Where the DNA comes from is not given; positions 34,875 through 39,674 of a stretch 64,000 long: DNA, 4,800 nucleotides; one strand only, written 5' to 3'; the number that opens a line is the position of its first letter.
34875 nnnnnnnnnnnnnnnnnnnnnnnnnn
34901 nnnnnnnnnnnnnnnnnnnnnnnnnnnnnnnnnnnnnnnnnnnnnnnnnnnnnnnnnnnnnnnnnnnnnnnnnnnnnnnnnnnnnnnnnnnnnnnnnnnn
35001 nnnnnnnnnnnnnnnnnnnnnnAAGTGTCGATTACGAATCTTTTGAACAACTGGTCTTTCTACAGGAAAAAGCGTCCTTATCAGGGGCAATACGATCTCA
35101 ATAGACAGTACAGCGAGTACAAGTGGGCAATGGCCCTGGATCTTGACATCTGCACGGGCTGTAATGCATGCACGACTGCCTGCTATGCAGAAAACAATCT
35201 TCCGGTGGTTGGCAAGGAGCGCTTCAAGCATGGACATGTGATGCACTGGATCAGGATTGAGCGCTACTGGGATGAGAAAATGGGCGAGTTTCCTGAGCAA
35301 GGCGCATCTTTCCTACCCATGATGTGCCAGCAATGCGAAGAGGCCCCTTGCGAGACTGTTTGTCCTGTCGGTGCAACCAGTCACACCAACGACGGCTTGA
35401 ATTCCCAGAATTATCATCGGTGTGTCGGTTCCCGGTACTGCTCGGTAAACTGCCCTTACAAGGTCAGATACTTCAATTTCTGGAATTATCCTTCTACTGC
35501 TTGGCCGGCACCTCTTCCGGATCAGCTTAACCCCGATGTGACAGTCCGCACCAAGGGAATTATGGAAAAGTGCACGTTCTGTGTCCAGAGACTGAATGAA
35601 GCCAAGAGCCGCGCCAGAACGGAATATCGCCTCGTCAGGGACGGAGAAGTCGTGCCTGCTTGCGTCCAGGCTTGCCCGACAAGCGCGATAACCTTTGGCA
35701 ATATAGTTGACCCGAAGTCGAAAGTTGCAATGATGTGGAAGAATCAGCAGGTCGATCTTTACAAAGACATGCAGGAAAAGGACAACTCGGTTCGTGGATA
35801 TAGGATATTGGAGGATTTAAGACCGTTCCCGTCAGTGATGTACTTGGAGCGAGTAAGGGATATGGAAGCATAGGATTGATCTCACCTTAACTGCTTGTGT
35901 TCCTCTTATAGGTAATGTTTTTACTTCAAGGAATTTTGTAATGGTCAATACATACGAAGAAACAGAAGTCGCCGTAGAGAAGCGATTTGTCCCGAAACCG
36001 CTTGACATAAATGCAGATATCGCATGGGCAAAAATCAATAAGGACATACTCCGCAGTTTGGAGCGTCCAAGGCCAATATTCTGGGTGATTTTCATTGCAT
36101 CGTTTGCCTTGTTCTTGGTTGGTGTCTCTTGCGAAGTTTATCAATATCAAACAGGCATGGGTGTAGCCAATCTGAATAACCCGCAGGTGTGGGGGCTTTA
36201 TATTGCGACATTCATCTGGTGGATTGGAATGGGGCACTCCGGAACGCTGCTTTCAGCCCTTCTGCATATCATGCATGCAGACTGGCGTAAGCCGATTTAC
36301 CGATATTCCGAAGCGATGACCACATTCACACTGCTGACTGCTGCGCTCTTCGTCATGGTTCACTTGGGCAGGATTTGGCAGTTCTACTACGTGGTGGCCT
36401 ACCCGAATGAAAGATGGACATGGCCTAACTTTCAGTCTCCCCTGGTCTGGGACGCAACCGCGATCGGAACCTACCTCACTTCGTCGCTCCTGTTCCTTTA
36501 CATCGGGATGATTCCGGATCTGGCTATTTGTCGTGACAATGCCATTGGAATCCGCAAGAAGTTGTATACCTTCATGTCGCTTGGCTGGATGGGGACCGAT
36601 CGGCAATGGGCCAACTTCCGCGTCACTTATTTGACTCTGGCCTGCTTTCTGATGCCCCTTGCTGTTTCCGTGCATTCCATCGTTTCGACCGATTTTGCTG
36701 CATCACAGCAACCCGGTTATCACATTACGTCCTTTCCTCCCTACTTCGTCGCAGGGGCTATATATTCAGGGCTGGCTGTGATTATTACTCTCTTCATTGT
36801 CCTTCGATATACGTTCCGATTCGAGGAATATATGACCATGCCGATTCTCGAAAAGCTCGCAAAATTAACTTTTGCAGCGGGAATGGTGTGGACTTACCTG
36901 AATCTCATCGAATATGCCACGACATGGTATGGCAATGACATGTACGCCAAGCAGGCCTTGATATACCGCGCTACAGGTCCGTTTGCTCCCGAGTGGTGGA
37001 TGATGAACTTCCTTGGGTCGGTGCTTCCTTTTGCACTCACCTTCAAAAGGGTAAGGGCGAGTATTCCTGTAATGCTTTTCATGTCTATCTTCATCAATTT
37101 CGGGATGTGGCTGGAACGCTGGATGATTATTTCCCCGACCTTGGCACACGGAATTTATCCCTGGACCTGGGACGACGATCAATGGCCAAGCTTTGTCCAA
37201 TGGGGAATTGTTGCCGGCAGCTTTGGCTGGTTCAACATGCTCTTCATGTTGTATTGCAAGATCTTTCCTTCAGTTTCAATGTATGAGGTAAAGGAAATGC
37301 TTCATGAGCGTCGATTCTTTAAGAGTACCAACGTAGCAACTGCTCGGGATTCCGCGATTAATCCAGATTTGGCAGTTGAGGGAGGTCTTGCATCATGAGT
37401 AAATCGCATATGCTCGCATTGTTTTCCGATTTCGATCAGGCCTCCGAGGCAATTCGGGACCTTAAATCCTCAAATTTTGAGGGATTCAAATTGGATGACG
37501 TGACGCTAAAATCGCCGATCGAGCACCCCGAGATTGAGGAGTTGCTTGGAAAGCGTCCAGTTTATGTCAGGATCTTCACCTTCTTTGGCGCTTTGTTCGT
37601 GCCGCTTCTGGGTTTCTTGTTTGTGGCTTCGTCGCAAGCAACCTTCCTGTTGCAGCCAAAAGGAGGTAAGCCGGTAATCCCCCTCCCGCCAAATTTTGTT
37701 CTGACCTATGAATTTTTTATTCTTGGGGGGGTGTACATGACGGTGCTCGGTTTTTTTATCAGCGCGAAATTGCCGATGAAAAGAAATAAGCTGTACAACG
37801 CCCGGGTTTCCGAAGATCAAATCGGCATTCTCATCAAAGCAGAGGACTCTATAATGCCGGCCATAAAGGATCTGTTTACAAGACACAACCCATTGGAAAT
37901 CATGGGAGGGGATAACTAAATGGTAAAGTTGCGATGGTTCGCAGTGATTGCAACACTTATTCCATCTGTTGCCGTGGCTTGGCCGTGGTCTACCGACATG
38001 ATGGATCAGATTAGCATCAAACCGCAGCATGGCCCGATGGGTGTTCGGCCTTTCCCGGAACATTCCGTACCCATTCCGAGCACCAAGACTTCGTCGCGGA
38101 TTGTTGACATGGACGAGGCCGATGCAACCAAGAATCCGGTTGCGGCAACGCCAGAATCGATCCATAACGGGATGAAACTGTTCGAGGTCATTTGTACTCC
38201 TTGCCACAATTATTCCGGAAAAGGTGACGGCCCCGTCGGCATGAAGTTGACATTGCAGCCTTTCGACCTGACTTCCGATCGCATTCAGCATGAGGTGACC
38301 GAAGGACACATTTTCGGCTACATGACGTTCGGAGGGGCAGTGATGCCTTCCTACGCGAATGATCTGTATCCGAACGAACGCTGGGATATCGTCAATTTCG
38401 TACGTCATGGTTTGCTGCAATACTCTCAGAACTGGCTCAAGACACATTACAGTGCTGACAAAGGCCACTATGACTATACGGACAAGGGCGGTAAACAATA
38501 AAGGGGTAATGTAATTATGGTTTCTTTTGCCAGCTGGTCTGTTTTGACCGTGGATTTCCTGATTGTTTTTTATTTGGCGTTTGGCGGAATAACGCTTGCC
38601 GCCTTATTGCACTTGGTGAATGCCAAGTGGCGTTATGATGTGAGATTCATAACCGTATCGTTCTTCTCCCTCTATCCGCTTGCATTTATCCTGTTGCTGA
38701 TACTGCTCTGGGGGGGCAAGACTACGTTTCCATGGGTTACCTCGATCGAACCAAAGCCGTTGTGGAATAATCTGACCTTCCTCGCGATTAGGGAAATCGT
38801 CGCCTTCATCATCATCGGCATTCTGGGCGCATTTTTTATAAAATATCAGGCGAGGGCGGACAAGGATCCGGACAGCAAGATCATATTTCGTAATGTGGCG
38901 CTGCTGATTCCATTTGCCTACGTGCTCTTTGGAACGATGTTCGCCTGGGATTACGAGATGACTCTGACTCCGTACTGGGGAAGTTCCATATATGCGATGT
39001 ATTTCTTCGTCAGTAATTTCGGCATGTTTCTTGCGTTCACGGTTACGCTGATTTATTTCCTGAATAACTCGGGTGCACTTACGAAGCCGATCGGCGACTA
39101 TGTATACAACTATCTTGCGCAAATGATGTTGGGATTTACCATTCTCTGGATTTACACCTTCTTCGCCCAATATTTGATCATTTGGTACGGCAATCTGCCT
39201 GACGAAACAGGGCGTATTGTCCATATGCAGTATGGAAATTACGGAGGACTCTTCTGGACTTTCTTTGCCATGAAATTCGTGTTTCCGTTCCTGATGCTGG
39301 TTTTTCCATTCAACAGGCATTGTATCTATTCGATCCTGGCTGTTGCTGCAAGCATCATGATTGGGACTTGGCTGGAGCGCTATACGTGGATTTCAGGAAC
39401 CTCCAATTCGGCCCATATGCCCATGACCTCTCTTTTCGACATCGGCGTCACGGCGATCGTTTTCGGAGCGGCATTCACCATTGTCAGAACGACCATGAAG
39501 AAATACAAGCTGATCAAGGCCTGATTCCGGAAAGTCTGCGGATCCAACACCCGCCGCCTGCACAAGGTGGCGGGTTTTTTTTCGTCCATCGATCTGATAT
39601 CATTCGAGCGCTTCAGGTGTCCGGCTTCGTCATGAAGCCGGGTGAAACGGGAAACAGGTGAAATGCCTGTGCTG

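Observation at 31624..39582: Lower-GC island carrying a complete Alternative Complex III cluster (actA-B1-B2-C-D-E-F) wedged between scpB and a B12 riboswitch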

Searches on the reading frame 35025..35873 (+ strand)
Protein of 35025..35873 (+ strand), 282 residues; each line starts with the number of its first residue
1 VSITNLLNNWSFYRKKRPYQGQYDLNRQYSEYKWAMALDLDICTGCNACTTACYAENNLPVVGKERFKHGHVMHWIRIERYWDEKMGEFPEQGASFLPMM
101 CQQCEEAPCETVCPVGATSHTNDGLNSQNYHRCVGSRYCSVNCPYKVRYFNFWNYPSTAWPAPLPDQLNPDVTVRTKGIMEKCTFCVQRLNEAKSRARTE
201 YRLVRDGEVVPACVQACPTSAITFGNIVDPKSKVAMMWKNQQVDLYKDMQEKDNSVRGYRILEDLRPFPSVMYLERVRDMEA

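Call 3: search_protein_families(library=pfam, proteins=[window:35025-35873:+])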
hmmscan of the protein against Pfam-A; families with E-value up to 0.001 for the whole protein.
window:35025-35873:+ (282 aa): 8 families
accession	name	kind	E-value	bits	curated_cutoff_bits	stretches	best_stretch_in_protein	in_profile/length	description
PF12838.12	Fer4_7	-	1.7e-14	54.5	27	2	43-117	2-52/52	4Fe-4S dicluster domain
PF13247.11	Fer4_11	-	8.8e-11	42.3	26.2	1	95-151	4-62/100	4Fe-4S dicluster domain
PF13183.11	Fer4_8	-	2.8e-09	37.8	27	1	40-116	2-67/68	4Fe-4S dicluster domain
PF13237.11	Fer4_10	-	1.2e-06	28.8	25.5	0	36-114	2-53/53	4Fe-4S dicluster domain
PF12837.12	Fer4_6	-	1e-05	25.7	25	0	39-55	5-21/24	4Fe-4S binding domain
PF13187.11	Fer4_9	-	2.6e-05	24.6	27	0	43-117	2-51/52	4Fe-4S dicluster domain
PF12797.12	Fer4_2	-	7.4e-05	22.9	24.5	1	34-53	1-20/22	4Fe-4S binding domain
PF00037.32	Fer4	-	0.00032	20.8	21.1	0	38-53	3-18/24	4Fe-4S binding domain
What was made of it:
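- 35025..35873 (+): actB2: multi-cluster Fe-S subunit, equivalent to the C-terminal half of fused ActB. Pfam Fer4 families (call 3).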

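Call 4: search_protein_families(library=ncbifam, proteins=[window:35025-35873:+])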
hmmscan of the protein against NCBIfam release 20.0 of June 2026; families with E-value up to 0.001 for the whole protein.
window:35025-35873:+ (282 aa): 22 families
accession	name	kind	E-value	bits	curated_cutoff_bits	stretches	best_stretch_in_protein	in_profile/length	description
NF041782.1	mnquin_red_QrcC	equivalog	4.6e-64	216.3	400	1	34-275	1-226/239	menaquinone reductase iron-sulfur cluster-binding subunit QrcC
NF045797.1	DsrO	equivalog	2.1e-42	145.1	200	1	26-256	36-231/235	sulfate reduction electron transfer complex DsrMKJOP subunit DsrO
TIGR03149.1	cyt_nit_nrfC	equivalog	3.8e-31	108.2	377.6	2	29-151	34-145/225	cytochrome c nitrite reductase Fe-S protein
NF011569.0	PRK14993.1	equivalog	5.8e-28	98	416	2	30-151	40-150/244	tetrathionate reductase subunit TtrB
NF041715.1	arsenate_red_ArrB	equivalog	9.1e-28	97.4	450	2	33-152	2-108/233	arsenate respiratory reductase iron-sulfur subunit ArrB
TIGR02951.1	DMSO_dmsB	equivalog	3.4e-21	75.9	214.1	1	37-151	5-115/161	DMSO/selenate family reductase complex B subunit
NF038355.1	FDH3_beta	equivalog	2.3e-19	70.1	240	1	37-226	6-163/180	formate dehydrogenase FDH3 subunit beta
NF008134.0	PRK10882.1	equivalog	7.6e-19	67.9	263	1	26-154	31-167/329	hydrogenase 2 operon protein HybA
NF045715.1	sulf_resp_HmcB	equivalog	1e-17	64.2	420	1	35-228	38-199/307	sulfate respiration complex iron-sulfur protein HmcB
TIGR03478.1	DMSO_red_II_bet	subfamily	5.7e-15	55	480.7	1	81-152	109-183/321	DMSO reductase family type II enzyme, iron-sulfur subunit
NF007658.0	PRK10330.1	equivalog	5.6e-14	52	260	1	99-146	56-102/181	electron transport protein HydN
NF009408.0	PRK12769.1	equivalog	5.8e-13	47.8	1003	1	41-146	10-100/659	formate-dependent uric acid utilization protein AegA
NF042979.1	EthbenzDh_ebdB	equivalog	1.9e-12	46.7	740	1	82-152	132-205/354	ethylbenzene dehydrogenase subunit beta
TIGR01582.1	FDH-beta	equivalog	8.2e-11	41.5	334.7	1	33-149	21-142/283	formate dehydrogenase subunit beta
NF007382.0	PRK09898.1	equivalog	6.3e-09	35.7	213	1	98-148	120-171/208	ferredoxin-like protein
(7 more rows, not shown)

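Call 45: search_solved_structures(query=window:35025-35873:+, max_evalue=1e-10)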
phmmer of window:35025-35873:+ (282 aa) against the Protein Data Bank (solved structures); distinct sequences matched with E-value up to 1e-10: 8.
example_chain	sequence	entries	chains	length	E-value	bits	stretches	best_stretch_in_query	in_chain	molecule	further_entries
6f0k_B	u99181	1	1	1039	1.4e-73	251.1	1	26-240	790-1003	Fe-S-cluster-containing hydrogenase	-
6lod_B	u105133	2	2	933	2.4e-73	250.3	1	28-239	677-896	Fe-S-cluster-containing hydrogenase components 1-like protein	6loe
8k9e_B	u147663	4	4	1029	9.8e-67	228.5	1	29-240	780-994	Fe-S-cluster-containing hydrogenase components 1-like protein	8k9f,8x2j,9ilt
6btm_B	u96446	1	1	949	7.7e-56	192.8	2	84-242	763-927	Alternative Complex III subunit B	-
2vpw_B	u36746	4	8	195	1.9e-25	93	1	33-156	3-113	NRFC PROTEIN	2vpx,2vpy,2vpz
6cz7_B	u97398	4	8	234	1.8e-24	89.8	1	35-160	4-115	4Fe-4S ferredoxin, iron-sulfur binding domain protein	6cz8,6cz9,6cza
2ivf_B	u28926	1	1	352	9.4e-12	48.1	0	82-152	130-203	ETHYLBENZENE DEHYDROGENASE BETA-SUBUNIT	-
9vap_B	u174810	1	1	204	5.9e-11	45.4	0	39-226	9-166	4Fe-4S dicluster domain-containing protein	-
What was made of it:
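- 35025..35873 (+): Matches 6f0k_B residues 790-1003, E = 1.4e-73 (call 45).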

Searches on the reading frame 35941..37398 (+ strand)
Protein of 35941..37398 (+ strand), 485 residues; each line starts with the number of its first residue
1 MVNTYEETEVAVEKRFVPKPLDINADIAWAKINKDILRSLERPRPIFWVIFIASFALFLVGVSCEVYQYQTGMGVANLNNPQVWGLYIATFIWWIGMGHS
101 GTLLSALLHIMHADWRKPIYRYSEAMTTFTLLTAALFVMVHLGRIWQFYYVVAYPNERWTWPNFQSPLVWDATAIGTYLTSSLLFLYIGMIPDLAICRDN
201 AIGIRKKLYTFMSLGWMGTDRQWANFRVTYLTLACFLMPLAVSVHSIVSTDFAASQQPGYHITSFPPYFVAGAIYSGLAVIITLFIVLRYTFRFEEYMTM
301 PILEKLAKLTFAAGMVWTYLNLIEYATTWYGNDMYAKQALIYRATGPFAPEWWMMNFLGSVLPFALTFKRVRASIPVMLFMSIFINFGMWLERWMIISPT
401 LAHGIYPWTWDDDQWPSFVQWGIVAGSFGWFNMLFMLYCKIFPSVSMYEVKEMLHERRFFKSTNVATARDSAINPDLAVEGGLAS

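Call 3: search_protein_families(library=pfam, proteins=[window:35941-37398:+])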
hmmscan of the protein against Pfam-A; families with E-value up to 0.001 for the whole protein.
window:35941-37398:+ (485 aa): 1 family
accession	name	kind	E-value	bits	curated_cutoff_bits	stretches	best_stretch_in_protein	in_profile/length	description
PF03916.19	NrfD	-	1.4e-25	91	25.8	1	75-400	2-308/313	Polysulphide reductase, NrfD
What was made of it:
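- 35941..37398 (+): actC: NrfD-like integral membrane subunit that interacts with quinone. Pfam NrfD (call 3).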

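Call 4: search_protein_families(library=ncbifam, proteins=[window:35941-37398:+])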
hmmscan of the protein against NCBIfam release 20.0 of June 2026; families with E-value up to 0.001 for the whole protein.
window:35941-37398:+ (485 aa): 1 family
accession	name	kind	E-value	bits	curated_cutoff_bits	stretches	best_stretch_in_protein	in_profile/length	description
NF045798.1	DsrP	equivalog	2.4e-15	56.8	350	2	45-188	10-142/346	sulfate reduction electron transfer complex DsrMKJOP subunit DsrP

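Call 41: search_solved_structures(query=window:35941-37398:+, max_evalue=0.001)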
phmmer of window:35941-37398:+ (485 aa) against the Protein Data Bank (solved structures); distinct sequences matched with E-value up to 0.001: 4.
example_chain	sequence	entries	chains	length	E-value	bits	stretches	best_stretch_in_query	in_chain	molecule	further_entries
6lod_C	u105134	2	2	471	2.7e-101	343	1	36-461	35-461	Polysulphide reductase NrfD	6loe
6f0k_C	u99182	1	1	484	1.6e-97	330.6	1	35-457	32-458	Polysulphide reductase NrfD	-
6btm_C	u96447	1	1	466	2.9e-97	329.7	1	18-454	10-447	Alternative Complex III subunit C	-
8k9e_C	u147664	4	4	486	5.6e-96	325.5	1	43-457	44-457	Polysulphide reductase NrfD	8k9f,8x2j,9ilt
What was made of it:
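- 35941..37398 (+): Matches 6lod_C, E = 2.7e-101, and the other three ActC chains (call 41).
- On Alternative Complex III (Act): ActC, E = 2.7e-101 (call 41).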

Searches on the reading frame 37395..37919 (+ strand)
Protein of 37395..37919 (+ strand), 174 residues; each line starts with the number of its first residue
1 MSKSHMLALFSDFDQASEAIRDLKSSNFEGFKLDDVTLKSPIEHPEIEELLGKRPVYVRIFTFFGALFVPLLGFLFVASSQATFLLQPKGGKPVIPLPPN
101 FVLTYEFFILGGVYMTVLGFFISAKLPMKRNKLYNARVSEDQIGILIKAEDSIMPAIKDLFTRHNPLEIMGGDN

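Call 3: search_protein_families(library=pfam, proteins=[window:37395-37919:+])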
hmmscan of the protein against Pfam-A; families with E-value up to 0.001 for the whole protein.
window:37395-37919:+ (174 aa): 1 family
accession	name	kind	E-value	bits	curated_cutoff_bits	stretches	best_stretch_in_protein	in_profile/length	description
PF11821.13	ActD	-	1.1e-28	100.5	25.7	1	6-169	3-168/170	Alternative complex III, ActD subunit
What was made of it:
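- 37395..37919 (+): actD: membrane subunit with two predicted transmembrane helices. Pfam PF11821 ActD, E = 1.1e-28 (call 3).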

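Call 4: search_protein_families(library=ncbifam, proteins=[window:37395-37919:+])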
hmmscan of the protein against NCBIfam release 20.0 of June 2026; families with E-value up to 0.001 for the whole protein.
window:37395-37919:+ (174 aa): 0 families

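Call 43: search_solved_structures(query=window:37395-37919:+, max_evalue=0.01)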
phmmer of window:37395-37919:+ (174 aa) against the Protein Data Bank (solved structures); distinct sequences matched with E-value up to 0.01: 1.
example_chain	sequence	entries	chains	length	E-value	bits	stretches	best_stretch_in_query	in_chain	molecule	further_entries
6lod_D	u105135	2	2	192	0.0011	22.3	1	7-152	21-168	Uncharacterized protein ActD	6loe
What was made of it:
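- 37395..37919 (+): Weak match to 6lod_D, E = 1e-3 (call 43).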

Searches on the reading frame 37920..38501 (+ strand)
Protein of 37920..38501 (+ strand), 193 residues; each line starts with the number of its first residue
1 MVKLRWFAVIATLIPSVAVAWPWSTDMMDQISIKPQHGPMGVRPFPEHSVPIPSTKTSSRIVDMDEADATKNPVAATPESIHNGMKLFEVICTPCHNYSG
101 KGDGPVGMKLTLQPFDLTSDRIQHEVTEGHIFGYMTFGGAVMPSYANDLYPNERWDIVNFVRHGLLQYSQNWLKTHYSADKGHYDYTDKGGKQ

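Call 3: search_protein_families(library=pfam, proteins=[window:37920-38501:+])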
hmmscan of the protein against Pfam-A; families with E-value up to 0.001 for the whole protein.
window:37920-38501:+ (193 aa): 2 families
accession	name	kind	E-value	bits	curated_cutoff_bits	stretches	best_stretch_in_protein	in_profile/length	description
PF13442.11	Cytochrome_CBB3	-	1.9e-06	28.5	27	1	81-161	3-68/68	Cytochrome C oxidase, cbb3-type, subunit III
PF00034.26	Cytochrom_C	-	1.4e-05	26.7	21.3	1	82-163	2-88/90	Cytochrome c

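Call 4: search_protein_families(library=ncbifam, proteins=[window:37920-38501:+])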
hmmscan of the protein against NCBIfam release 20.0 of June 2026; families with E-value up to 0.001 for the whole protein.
window:37920-38501:+ (193 aa): 5 families
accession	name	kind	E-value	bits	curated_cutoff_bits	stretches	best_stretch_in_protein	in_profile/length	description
NF011054.0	PRK14486.1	equivalog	2.8e-07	30.3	447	1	68-162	202-288/294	putative bifunctional cbb3-type cytochrome c oxidase subunit II/cytochrome c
NF050122.1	bc1_QcrC_actin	exception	3.7e-07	29.7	200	1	76-163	131-210/253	cytochrome bc1 complex diheme cytochrome c subunit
NF033864.1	cytochrome579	equivalog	2.6e-05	24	280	1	65-144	33-114/179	cytochrome 579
NF045930.1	Cytc6PetJCyano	equivalog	9e-05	22.4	135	1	75-161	22-102/110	cytochrome c6 PetJ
TIGR00782.1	ccoP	equivalog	9e-05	21.9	179.95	1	56-164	83-192/285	cytochrome-c oxidase, cbb3-type subunit III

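Call 44: search_solved_structures(query=window:37920-38501:+, max_evalue=0.01)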
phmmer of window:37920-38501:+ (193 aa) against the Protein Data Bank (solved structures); distinct sequences matched with E-value up to 0.01: 16.
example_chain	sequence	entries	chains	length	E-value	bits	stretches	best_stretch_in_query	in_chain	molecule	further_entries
6h5l_B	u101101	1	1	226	1.8e-12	50.4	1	53-162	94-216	Conserved hypothetical cytochrome protein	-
6f0k_E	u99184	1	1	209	6.3e-11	45.4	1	65-170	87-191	Quinol:cytochrome c oxidoreductase monoheme cytochrome subunit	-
6lod_E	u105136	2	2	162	1.6e-10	44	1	26-163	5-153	Cytochrome c domain-containing protein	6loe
6btm_E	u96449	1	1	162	1.7e-10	43.9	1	70-161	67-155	Alternative Complex III subunit E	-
9vr0_A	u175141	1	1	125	4.9e-08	35.9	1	70-163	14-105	Cytochrome c552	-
7o9u_A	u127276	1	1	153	1.7e-07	34.2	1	70-164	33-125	Cytochrome c552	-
6hwh_M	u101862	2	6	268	3.5e-05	26.6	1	81-164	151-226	Cytochrome bc1 complex cytochrome c subunit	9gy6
8ovc_O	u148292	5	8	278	4e-05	26.4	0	81-164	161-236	Cytochrome bc1 complex cytochrome c subunit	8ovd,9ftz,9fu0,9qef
7rh5_O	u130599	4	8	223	4e-05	26.4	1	81-164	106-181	Cytochrome bc1 complex cytochrome c subunit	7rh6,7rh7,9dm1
6adq_C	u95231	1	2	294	4.8e-05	26.2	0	81-164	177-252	Cytochrome bc1 complex cytochrome c subunit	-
8k9e_E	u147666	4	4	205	6.9e-05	25.7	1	59-171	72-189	Cytochrome c domain-containing protein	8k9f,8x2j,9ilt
7vzg_C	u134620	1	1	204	0.00045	23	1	39-162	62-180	Cytochrome c, mono-and diheme variants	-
7vzr_C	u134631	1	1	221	0.00055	22.7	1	39-162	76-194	Cytochrome c, mono-and diheme variants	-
9wcx_U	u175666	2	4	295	0.0014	21.4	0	79-163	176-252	Cytochrome bc1 complex cytochrome c subunit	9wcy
6r6n_B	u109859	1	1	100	0.0015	21.3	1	74-158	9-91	KustA0088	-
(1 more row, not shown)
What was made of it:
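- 37920..38501 (+): actE: monohaem cytochrome c. Its signal peptide has no lipobox cysteine. Matches chain E of 6f0k, 6lod and 6btm, E ≈ 1e-10 (call 44).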

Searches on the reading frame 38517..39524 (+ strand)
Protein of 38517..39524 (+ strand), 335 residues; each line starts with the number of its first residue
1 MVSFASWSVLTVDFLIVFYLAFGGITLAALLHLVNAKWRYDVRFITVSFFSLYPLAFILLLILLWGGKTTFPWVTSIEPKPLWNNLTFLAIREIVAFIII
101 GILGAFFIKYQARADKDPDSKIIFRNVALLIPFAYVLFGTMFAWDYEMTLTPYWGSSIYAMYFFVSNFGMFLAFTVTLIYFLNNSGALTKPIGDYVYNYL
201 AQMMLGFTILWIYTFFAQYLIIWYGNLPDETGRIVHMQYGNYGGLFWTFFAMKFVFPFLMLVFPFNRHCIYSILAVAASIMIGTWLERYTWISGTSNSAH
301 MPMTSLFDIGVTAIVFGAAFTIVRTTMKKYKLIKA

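Call 3: search_protein_families(library=pfam, proteins=[window:38517-39524:+])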
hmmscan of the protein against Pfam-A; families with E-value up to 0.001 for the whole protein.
window:38517-39524:+ (335 aa): 0 families

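Call 4: search_protein_families(library=ncbifam, proteins=[window:38517-39524:+])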
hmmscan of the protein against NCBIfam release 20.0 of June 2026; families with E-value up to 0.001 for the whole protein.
window:38517-39524:+ (335 aa): 0 families
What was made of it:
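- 38517..39524 (+): actF: second NrfD-like membrane subunit. It is short (335 aa, against 411-464 in solved complexes). The best alignment (6f0k_F) starts about 55 residues into the solved chain, so much of the difference is N-terminal. No Pfam or NCBIfam hit (calls 3, 4).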

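Call 29: search_solved_structures(query=window:38517-39524:+, max_evalue=1, show_alignments=1)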
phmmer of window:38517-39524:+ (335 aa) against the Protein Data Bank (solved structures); distinct sequences matched with E-value up to 1: 5.
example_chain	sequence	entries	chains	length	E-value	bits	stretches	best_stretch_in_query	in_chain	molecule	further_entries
6f0k_F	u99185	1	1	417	7.9e-19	71.8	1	14-303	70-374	ActF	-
8k9e_F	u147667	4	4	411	8.8e-13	51.9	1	80-319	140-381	Quinol:cytochrome c oxidoreductase quinone-binding subunit 2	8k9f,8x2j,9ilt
6btm_F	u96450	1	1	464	9.1e-12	48.6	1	7-295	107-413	Alternative Complex III subunit F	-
6lod_F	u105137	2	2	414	2.7e-09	40.4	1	18-281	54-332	Uncharacterized protein ActF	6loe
6f0k_C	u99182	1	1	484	3.1e-06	30.4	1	129-302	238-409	Polysulphide reductase NrfD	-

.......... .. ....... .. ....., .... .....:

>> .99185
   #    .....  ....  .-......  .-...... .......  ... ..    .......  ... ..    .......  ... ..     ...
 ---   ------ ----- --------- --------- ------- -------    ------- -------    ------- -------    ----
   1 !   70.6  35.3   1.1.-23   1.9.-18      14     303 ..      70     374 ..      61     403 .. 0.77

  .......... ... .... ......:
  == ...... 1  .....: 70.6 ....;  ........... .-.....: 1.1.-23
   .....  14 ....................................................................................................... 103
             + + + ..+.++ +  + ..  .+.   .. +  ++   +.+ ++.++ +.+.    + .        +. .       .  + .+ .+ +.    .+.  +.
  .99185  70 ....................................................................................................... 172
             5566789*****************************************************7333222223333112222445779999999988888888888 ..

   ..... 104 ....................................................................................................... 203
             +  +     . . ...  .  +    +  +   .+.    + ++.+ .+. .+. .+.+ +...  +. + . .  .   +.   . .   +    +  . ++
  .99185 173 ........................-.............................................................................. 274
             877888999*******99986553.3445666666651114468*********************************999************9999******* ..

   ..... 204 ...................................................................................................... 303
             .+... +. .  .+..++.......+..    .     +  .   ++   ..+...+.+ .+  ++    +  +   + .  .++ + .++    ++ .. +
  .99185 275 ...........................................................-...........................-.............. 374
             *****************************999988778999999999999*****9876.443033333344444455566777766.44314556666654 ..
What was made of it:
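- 38517..39524 (+): Matches 6f0k_F (E = 7.9e-19), 8k9e_F, 6btm_F and 6lod_F (call 29).
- On Alternative Complex III (Act): ActF, E = 7.9e-19 against ActF chains, better than against ActC (call 29).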
